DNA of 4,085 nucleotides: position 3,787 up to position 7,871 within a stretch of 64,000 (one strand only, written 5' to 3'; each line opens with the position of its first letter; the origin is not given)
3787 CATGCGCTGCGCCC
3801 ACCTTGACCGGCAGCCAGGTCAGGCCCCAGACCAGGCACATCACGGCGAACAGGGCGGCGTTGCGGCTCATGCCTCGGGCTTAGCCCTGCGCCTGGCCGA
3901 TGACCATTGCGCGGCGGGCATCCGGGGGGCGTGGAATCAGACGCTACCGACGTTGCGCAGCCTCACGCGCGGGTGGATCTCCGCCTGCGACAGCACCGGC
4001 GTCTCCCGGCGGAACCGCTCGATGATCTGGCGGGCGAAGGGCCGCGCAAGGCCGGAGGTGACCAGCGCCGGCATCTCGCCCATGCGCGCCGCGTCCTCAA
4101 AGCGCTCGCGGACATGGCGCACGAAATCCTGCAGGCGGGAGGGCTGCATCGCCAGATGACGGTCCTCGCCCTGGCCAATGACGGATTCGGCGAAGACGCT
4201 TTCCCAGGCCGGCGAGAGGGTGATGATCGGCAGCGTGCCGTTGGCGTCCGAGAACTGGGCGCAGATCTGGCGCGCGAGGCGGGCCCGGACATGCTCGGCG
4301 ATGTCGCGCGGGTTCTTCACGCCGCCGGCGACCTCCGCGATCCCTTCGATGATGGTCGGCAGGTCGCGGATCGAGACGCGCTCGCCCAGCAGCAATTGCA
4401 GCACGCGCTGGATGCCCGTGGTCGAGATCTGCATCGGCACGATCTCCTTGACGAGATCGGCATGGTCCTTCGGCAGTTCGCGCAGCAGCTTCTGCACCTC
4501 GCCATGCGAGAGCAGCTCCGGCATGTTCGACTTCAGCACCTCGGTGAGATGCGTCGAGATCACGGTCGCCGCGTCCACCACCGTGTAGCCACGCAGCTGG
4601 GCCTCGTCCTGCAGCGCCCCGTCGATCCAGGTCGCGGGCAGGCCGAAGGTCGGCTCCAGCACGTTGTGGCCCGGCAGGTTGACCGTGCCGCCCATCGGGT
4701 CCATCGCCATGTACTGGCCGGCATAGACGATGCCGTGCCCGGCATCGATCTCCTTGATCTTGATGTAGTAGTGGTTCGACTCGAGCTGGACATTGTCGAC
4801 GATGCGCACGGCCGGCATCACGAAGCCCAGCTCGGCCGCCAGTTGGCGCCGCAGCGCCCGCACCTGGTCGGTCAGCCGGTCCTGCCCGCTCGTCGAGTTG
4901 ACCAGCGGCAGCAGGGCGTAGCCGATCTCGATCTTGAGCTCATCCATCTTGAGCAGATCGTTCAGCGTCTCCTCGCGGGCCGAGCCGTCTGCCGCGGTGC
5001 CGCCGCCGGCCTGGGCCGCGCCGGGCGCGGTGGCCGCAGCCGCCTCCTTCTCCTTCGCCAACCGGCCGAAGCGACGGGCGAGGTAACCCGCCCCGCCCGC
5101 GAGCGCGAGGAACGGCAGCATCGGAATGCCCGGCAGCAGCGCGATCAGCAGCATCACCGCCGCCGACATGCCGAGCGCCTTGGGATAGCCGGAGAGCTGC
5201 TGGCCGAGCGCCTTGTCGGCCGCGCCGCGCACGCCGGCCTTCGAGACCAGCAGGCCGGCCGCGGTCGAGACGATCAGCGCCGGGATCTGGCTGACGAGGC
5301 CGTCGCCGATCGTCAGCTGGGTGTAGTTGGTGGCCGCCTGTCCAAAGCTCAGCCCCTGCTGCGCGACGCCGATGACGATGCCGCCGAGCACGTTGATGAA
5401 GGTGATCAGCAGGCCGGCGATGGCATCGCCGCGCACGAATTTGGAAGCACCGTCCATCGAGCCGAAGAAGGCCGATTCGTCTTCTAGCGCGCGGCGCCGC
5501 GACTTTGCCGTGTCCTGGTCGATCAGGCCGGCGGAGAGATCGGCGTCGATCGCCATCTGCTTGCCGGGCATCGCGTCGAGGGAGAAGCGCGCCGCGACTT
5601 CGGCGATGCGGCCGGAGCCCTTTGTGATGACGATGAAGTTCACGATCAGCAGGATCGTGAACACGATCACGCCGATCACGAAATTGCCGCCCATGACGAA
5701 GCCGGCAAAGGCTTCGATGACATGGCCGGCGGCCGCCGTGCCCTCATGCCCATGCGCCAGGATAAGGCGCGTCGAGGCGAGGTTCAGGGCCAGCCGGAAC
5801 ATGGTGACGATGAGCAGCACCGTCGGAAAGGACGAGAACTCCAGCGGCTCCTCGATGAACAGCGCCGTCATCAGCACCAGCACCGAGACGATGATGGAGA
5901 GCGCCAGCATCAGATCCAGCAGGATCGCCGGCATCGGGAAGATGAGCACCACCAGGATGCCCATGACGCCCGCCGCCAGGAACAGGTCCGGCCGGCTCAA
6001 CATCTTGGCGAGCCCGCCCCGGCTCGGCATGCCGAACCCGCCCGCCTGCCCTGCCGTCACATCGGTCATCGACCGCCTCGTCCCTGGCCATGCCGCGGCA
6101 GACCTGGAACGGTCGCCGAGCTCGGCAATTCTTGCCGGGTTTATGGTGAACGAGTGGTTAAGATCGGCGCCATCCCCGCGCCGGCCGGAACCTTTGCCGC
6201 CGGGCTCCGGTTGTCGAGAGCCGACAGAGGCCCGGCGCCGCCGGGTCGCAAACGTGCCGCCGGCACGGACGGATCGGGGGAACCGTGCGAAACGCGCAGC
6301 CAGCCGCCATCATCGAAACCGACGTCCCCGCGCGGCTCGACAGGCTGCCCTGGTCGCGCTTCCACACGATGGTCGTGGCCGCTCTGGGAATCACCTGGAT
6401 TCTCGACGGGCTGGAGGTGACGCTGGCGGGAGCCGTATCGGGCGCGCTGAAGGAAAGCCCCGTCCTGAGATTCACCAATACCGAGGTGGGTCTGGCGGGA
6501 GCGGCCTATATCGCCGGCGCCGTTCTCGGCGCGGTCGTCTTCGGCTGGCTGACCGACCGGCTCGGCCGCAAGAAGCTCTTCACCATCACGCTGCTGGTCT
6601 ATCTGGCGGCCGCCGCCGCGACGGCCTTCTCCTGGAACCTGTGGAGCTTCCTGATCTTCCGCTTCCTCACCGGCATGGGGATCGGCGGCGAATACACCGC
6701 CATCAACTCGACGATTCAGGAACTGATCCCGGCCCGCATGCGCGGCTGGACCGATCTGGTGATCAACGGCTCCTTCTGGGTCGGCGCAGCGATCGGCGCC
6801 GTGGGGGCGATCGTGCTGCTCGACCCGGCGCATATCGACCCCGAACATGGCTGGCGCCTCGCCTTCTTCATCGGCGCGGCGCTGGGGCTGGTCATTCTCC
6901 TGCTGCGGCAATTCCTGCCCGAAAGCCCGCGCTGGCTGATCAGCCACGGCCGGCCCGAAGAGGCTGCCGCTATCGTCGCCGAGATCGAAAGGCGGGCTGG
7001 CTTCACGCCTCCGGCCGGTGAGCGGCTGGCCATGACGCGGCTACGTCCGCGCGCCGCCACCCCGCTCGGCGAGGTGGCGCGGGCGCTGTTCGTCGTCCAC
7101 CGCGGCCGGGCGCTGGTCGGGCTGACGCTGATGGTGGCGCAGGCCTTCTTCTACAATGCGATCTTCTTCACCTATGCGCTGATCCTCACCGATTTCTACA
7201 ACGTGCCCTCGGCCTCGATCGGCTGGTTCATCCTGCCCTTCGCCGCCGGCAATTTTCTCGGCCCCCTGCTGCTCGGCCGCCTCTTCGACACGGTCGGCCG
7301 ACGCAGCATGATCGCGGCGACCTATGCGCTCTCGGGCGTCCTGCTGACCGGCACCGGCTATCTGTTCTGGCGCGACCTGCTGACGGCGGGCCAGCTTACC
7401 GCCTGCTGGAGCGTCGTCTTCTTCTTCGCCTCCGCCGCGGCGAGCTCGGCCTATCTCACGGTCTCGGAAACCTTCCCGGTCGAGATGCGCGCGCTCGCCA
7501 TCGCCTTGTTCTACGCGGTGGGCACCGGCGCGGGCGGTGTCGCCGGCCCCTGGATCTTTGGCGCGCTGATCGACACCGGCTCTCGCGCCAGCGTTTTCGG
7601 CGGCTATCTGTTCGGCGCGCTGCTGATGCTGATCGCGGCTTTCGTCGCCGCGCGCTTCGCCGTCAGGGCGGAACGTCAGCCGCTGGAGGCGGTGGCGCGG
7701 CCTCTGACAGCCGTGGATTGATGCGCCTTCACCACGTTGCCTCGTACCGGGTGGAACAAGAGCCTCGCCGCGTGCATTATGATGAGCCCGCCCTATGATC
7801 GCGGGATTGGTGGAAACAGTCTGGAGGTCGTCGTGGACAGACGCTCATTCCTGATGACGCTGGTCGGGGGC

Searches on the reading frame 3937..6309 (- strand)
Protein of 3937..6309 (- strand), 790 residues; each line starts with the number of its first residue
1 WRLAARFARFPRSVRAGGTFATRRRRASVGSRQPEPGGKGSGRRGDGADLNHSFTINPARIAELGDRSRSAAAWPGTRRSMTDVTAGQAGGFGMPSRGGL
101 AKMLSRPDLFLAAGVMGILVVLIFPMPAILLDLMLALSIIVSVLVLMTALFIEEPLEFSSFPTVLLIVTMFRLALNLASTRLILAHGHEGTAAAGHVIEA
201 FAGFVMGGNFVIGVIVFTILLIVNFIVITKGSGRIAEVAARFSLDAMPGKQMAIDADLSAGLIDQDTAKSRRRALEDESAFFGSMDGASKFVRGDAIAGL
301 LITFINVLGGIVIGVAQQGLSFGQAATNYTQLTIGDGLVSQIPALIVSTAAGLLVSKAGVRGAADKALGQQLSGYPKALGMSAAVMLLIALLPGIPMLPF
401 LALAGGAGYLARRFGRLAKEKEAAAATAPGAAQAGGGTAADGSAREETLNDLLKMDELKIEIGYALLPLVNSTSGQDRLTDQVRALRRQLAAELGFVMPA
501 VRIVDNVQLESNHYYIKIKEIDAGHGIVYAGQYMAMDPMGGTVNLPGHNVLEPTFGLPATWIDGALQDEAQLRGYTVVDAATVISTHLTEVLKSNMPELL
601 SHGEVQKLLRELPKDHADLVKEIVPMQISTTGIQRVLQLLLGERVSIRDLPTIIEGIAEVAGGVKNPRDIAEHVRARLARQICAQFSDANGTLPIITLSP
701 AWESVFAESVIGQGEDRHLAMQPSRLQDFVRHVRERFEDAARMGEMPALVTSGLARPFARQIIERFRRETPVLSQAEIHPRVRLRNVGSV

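Call 29: search_protein_families(library=pfam, proteins=[window:3937-6309:-], max_evalue=0.00001)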
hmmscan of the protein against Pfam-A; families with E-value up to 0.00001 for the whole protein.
window:3937-6309:- (790 aa): 1 family
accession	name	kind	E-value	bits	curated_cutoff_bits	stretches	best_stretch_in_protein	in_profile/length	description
PF00771.25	FHIPEP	-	3.2e-253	842.5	29.1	1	118-782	1-656/657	FHIPEP family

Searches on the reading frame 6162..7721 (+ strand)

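Call 29: search_protein_families(library=pfam, proteins=[window:6162-7721:+], max_evalue=0.00001)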
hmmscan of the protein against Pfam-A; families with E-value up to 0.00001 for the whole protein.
window:6162-7721:+ (519 aa): 3 families
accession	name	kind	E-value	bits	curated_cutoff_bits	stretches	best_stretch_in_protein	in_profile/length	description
PF00083.30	Sugar_tr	-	9e-44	150.5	22.3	1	105-511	44-448/452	Sugar (and other) transporter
PF07690.21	MFS_1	-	2.6e-33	115.8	33.4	2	102-336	27-223/347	Major Facilitator Superfamily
PF12832.13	MFS_1_like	-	1.1e-06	28.4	25.2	0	304-479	200-371/373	MFS_1 like family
